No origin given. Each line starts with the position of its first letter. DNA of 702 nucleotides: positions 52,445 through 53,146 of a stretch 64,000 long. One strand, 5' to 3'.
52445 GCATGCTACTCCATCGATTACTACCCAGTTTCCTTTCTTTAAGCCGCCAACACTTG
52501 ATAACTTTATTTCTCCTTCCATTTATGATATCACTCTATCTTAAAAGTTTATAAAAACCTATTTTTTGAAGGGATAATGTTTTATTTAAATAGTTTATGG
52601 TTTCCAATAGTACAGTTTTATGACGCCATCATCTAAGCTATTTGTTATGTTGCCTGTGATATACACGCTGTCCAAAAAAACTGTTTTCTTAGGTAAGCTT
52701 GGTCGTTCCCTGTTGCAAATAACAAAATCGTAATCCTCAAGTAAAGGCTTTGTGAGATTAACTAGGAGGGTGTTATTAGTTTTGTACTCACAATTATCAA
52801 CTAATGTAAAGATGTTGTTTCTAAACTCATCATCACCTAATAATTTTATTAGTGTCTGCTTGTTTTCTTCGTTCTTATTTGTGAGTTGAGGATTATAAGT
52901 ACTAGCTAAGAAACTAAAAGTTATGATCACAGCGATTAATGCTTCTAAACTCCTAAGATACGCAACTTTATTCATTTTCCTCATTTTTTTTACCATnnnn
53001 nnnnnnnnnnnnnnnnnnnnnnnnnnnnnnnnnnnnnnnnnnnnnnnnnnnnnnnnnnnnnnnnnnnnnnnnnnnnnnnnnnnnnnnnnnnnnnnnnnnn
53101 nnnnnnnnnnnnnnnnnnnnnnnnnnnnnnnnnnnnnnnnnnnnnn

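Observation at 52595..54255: Overlapping pair of pilin-like genes with class III signal peptides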

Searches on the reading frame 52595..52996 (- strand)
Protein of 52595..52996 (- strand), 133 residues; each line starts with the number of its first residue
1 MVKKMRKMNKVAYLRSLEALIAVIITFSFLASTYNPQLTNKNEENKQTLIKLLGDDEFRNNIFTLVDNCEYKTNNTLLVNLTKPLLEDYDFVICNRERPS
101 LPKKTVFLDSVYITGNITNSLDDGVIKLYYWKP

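Call 5: search_protein_families(library=pfam, proteins=[window:52595-52996:-], max_evalue=0.1)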
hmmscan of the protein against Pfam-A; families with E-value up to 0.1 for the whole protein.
window:52595-52996:- (133 aa): 0 families

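Call 6: search_protein_families(library=ncbifam, proteins=[window:52595-52996:-], max_evalue=1)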
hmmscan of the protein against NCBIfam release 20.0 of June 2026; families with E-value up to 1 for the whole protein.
window:52595-52996:- (133 aa): 1 family
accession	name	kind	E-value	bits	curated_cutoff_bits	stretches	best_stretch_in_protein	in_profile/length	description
NF033571.0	motil_scm1_spiro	equivalog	0.078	11.8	150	1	3-81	127-199/401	motility-associated protein Scm1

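Call 9: find_homologous_proteins(query=window:52595-52996:-, max_evalue=0.01)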
Query window:52595-52996:- (133 aa): 2 proteins with E <= 0.01 among 11 candidates.
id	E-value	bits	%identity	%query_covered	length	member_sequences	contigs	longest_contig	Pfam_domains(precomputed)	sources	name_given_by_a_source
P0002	1.4e-76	272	100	95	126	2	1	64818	-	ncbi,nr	ncbi:hypothetical protein GOV05_05060 [Candidatus Woesearchaeota archaeon]|nr:hypothetical protein [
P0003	3.9e-27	113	50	95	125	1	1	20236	-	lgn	-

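Call 10: find_encoding_contigs(protein=P0003, flank=10000, max_places=6)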
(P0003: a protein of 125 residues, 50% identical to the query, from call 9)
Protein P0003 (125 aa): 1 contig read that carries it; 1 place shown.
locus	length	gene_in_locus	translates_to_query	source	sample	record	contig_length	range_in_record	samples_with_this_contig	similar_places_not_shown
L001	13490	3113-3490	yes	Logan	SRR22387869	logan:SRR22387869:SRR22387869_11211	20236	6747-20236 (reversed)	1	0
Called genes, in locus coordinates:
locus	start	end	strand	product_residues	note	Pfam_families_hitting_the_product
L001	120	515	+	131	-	PF01092:Ribosomal_S6e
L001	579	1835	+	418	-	-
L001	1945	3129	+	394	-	-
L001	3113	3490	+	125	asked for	-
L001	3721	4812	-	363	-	-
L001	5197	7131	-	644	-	PF00270:DEAD, PF04851:ResIII, PF20720:nSTAND3 (weak), PF22527:DEXQc_Suv3 (weak), PF00271:Helicase_C (weak), PF08148:DSHCT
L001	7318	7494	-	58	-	PF24034:DUF7343 (weak)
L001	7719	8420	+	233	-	-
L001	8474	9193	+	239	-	PF00149:Metallophos, PF12850:Metallophos_2 (weak)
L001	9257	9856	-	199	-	-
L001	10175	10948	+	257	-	PF00512:HisKA, PF02518:HATPase_c, PF13589:HATPase_c_3 (weak)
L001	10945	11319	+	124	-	PF00072:Response_reg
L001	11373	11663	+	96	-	-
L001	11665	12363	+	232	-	PF03796:DnaB_C (faint), PF06745:ATPase, PF13481:AAA_25 (weak)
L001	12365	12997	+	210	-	PF02830:V4R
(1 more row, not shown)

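Call 39: search_protein_families(library=pfam, alignment_id=A2, max_evalue=0.1)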
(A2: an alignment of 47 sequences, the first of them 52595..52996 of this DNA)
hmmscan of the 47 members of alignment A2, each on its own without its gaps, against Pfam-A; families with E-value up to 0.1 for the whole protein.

A. member 1, window:52595-52996:- (133 aa): 0 families

B. families by the number of members that match (of 47 scanned): 11 families
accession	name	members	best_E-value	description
PF13800.11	Sigma_reg_N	3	0.018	Sigma factor regulator N-terminal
PF24406.1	nSTAND_NTPase4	1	0.039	Novel STAND NTPase 4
PF21844.1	DUF6903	1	0.041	Family of unknown function (DUF6903)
PF13858.11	DUF4199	1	0.046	Protein of unknown function (DUF4199)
PF13314.11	DUF4083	1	0.048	Domain of unknown function (DUF4083)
PF02166.21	Androgen_recep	1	0.05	Androgen receptor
PF01616.22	Orbi_NS3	1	0.053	Orbivirus NS3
PF15330.11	SIT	1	0.053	SHP2-interacting transmembrane adaptor protein, SIT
PF22585.3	Sialidase-like_CBM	1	0.068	Sialidase-like, CBM domain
PF01755.23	Glyco_transf_25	1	0.078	Glycosyltransferase family 25 (LPS biosynthesis protein)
PF00879.23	Defensin_propep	1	0.089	Defensin propeptide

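Call 50: find_homologous_proteins(query=A2, max_evalue=0.001)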
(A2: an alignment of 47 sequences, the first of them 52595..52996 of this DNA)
Query A2 (47 sequences) (133 aa, profile of the alignment): 159 proteins with E <= 0.001 among 1558 candidates; the best 120 are listed.
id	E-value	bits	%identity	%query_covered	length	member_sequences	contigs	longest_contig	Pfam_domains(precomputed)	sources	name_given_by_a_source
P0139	2.6e-31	126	27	95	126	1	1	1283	-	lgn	-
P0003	8.3e-28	115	50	95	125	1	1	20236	-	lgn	-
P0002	4.9e-26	109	100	95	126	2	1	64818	-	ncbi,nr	ncbi:hypothetical protein GOV05_05060 [Candidatus Woesearchaeota archaeon]|nr:hypothetical protein [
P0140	1.5e-25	108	27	92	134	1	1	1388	-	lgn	-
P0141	4.6e-25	106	48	95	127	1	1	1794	-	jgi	-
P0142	1.3e-24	105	24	93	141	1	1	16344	-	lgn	-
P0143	2.4e-24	104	24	94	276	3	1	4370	-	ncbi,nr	ncbi:MAG: hypothetical protein NT139_02835, partial [Candidatus Woesearchaeota archaeon]|nr:hypothet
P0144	4.0e-24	103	-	-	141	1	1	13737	-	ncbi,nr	ncbi:MAG: hypothetical protein QME12_04515 [Nanoarchaeota archaeon]|nr:hypothetical protein [Nanoarc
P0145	8.0e-24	102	26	94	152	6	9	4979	-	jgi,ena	-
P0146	8.5e-24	102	24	94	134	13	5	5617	-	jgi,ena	-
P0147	1.5e-23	101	22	94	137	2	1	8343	-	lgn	-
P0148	1.8e-23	101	23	94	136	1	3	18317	-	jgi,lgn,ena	jgi:hypothetical protein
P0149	2.9e-23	100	26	94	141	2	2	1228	-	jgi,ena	-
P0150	3.1e-23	100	25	94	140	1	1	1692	-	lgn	-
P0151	3.7e-23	100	25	94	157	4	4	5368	-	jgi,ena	-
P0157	7.7e-22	96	33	23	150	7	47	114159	-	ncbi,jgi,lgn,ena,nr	ncbi:hypothetical protein HOM13_00390 [Candidatus Woesearchaeota archaeon]|jgi:hypothetical protein|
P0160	1.4e-21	95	30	94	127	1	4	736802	-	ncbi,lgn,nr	ncbi:MAG: hypothetical protein HYS32_00425 [Candidatus Woesearchaeota archaeon]|nr:MAG: hypothetical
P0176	1.6e-20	92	23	96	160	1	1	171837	-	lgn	-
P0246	1.7e-16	79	22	93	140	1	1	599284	-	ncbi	-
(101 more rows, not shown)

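Call 56: predict_structure(alignment_id=A3)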
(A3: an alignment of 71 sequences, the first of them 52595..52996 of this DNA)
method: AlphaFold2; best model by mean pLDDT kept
length: 133 residues; sequences in the alignment: 71
mean_pLDDT: 83.8   pTM: 0.63
mean pLDDT of the five models: 83.8, 80.8, 80.5, 78.6, 76.9
residues with pLDDT >= 90: 44; 70-90: 67; 50-70: 22; < 50: 0
segments of 3 or more residues with pLDDT < 50: none
pLDDT, mean of each block of 10 residues (from residue 1): 65 93 98 78 76 87 88 83 87 91 89 70 83 89
secondary structure, 60 per line:
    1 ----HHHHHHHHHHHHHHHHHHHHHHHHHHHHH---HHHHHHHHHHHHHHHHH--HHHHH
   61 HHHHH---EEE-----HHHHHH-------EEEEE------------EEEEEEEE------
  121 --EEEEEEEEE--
elements in order: H5-33 H37-53 H56-65 E69-71 H77-82 E90-94 E107-114 E123-131

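Call 59: find_encoding_contigs(protein=P0160, flank=10000, max_places=2)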
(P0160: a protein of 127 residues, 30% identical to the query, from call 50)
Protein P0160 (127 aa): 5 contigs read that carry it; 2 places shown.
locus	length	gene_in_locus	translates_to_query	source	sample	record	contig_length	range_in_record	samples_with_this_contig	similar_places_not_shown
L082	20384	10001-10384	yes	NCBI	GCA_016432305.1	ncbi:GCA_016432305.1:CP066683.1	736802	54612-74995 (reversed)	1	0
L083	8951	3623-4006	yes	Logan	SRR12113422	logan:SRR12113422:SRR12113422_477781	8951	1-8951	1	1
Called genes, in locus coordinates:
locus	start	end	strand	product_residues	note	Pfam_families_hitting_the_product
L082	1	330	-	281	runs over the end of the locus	PF07136:DUF1385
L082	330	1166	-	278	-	-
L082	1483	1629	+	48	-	-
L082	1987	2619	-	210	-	-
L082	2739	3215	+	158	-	-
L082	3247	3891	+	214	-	-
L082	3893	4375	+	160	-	-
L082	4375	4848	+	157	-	-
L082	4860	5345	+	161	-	-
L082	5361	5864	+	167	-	-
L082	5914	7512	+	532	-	PF00437:T2SSE, PF27713:UCP018868 (faint)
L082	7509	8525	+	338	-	PF00482:T2SSF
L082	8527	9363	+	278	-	PF00482:T2SSF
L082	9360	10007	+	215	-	-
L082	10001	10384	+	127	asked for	-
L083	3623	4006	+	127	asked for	-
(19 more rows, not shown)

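Call 60: find_encoding_contigs(protein=P0246, flank=10000, max_places=1)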
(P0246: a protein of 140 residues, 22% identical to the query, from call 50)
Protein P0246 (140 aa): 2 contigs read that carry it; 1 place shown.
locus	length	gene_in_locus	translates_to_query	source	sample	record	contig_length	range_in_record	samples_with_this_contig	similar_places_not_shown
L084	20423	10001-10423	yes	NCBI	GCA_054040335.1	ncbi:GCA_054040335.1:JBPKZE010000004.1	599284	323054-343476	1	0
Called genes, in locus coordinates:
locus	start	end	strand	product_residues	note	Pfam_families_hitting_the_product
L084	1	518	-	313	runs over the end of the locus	PF01207:Dus, PF01180:DHO_dh (weak), PF00977:His_biosynth (weak)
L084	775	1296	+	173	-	-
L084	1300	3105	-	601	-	PF00437:T2SSE, PF00005:ABC_tran (weak)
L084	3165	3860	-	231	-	PF08704:GCD14, PF00398:RrnaAD (weak), PF05175:MTS, PF02475:TRM5-TYW2_MTfase (weak), PF06325:PrmA (weak), PF09445:Methyltransf_15 (faint), PF13847:Methyltransf_31, PF13649:Methyltransf_25 (weak)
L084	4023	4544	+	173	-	-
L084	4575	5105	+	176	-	-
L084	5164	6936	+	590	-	PF00437:T2SSE, PF27713:UCP018868 (weak)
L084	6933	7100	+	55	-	-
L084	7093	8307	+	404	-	PF00482:T2SSF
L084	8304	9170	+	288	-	PF00482:T2SSF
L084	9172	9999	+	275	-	-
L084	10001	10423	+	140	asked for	-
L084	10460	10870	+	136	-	PF01951:Archease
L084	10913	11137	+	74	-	-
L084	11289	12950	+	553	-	PF00438:S-AdoMet_synt_N, PF02772:S-AdoMet_synt_M, PF02773:S-AdoMet_synt_C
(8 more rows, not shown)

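Call 61: find_encoding_contigs(protein=P0176, flank=10000, max_places=1)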
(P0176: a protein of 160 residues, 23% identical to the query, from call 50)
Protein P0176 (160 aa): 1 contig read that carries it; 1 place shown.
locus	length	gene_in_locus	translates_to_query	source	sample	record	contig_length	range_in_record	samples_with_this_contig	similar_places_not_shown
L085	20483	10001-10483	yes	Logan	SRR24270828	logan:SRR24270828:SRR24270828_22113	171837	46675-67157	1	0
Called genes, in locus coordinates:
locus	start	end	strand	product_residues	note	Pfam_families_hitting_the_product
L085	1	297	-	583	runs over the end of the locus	PF00037:Fer4 (faint), PF04068:Fer4_RLI (weak), PF00005:ABC_tran, PF02463:SMC_N, PF13304:AAA_21 (faint), PF00005:ABC_tran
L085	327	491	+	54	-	-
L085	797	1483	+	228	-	-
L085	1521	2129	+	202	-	PF00406:ADK, PF13207:AAA_17, PF13238:AAA_18, PF05191:ADK_lid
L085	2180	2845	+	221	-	-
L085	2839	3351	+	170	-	-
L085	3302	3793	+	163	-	-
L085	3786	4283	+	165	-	-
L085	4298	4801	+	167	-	-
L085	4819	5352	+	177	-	-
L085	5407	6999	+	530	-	PF00437:T2SSE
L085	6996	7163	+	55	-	-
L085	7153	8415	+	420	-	PF00482:T2SSF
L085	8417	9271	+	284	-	PF00482:T2SSF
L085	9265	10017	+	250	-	-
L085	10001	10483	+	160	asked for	-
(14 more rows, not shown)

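Call 62: find_encoding_contigs(protein=P0157, flank=10000, max_places=1)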
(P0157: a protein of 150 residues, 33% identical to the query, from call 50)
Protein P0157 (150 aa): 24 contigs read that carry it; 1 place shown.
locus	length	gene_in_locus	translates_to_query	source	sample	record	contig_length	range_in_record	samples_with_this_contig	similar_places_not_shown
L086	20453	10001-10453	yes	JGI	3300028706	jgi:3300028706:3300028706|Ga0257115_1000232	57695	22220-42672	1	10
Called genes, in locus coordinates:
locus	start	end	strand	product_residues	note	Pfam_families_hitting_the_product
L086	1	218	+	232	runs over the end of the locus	PF01026:TatD_DNase (faint), PF04909:Amidohydro_2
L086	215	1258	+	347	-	PF02955:GSH-S_ATP, PF08443:RimK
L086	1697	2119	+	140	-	-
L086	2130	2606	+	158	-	-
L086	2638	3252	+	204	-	-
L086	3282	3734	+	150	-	-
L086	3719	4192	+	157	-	-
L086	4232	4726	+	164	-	-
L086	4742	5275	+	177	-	-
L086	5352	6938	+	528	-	PF00437:T2SSE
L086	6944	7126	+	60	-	-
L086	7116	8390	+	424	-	PF00482:T2SSF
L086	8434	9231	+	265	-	PF00482:T2SSF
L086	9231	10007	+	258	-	-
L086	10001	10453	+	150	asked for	-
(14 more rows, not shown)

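Call 83: find_related_loci(query=A4, collection=metagenome_contigs, flank=10000)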
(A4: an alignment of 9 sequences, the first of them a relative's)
Query A4 (278 aa) in metagenome_contigs; peptide patterns used: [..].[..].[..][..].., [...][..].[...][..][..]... (x = any residue, [..] = any of these).
600 stretches matched a pattern (row limit reached: there are more); 77 encode a relative of the query (tblastn E <= 1e-3); 77 distinct loci.
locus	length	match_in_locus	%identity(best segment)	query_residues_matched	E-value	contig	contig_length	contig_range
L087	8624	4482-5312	64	1-276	5e-103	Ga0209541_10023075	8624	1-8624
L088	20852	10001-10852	55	1-276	7e-98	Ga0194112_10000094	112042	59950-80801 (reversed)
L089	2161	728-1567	57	1-276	8e-100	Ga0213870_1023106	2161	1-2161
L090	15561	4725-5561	52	1-275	1e-90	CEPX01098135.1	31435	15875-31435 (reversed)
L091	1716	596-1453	51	1-275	4e-94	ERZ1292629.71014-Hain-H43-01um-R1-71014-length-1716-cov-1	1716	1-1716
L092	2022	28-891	53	1-276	3e-93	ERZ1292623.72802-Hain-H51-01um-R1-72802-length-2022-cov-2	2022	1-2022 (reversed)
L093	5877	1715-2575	55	1-276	8e-89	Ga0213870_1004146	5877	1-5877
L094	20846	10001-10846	52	2-276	6e-86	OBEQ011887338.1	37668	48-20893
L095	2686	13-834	49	4-273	9e-88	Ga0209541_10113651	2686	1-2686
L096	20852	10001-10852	53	1-275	1e-83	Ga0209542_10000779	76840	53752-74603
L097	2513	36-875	54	1-276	8e-85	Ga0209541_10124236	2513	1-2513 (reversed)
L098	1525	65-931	52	1-276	1e-87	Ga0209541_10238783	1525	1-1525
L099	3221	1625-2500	49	1-276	2e-81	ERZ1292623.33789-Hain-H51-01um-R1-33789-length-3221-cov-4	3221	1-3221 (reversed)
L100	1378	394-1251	49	4-277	5e-84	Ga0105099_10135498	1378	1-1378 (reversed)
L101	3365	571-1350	49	24-275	5e-78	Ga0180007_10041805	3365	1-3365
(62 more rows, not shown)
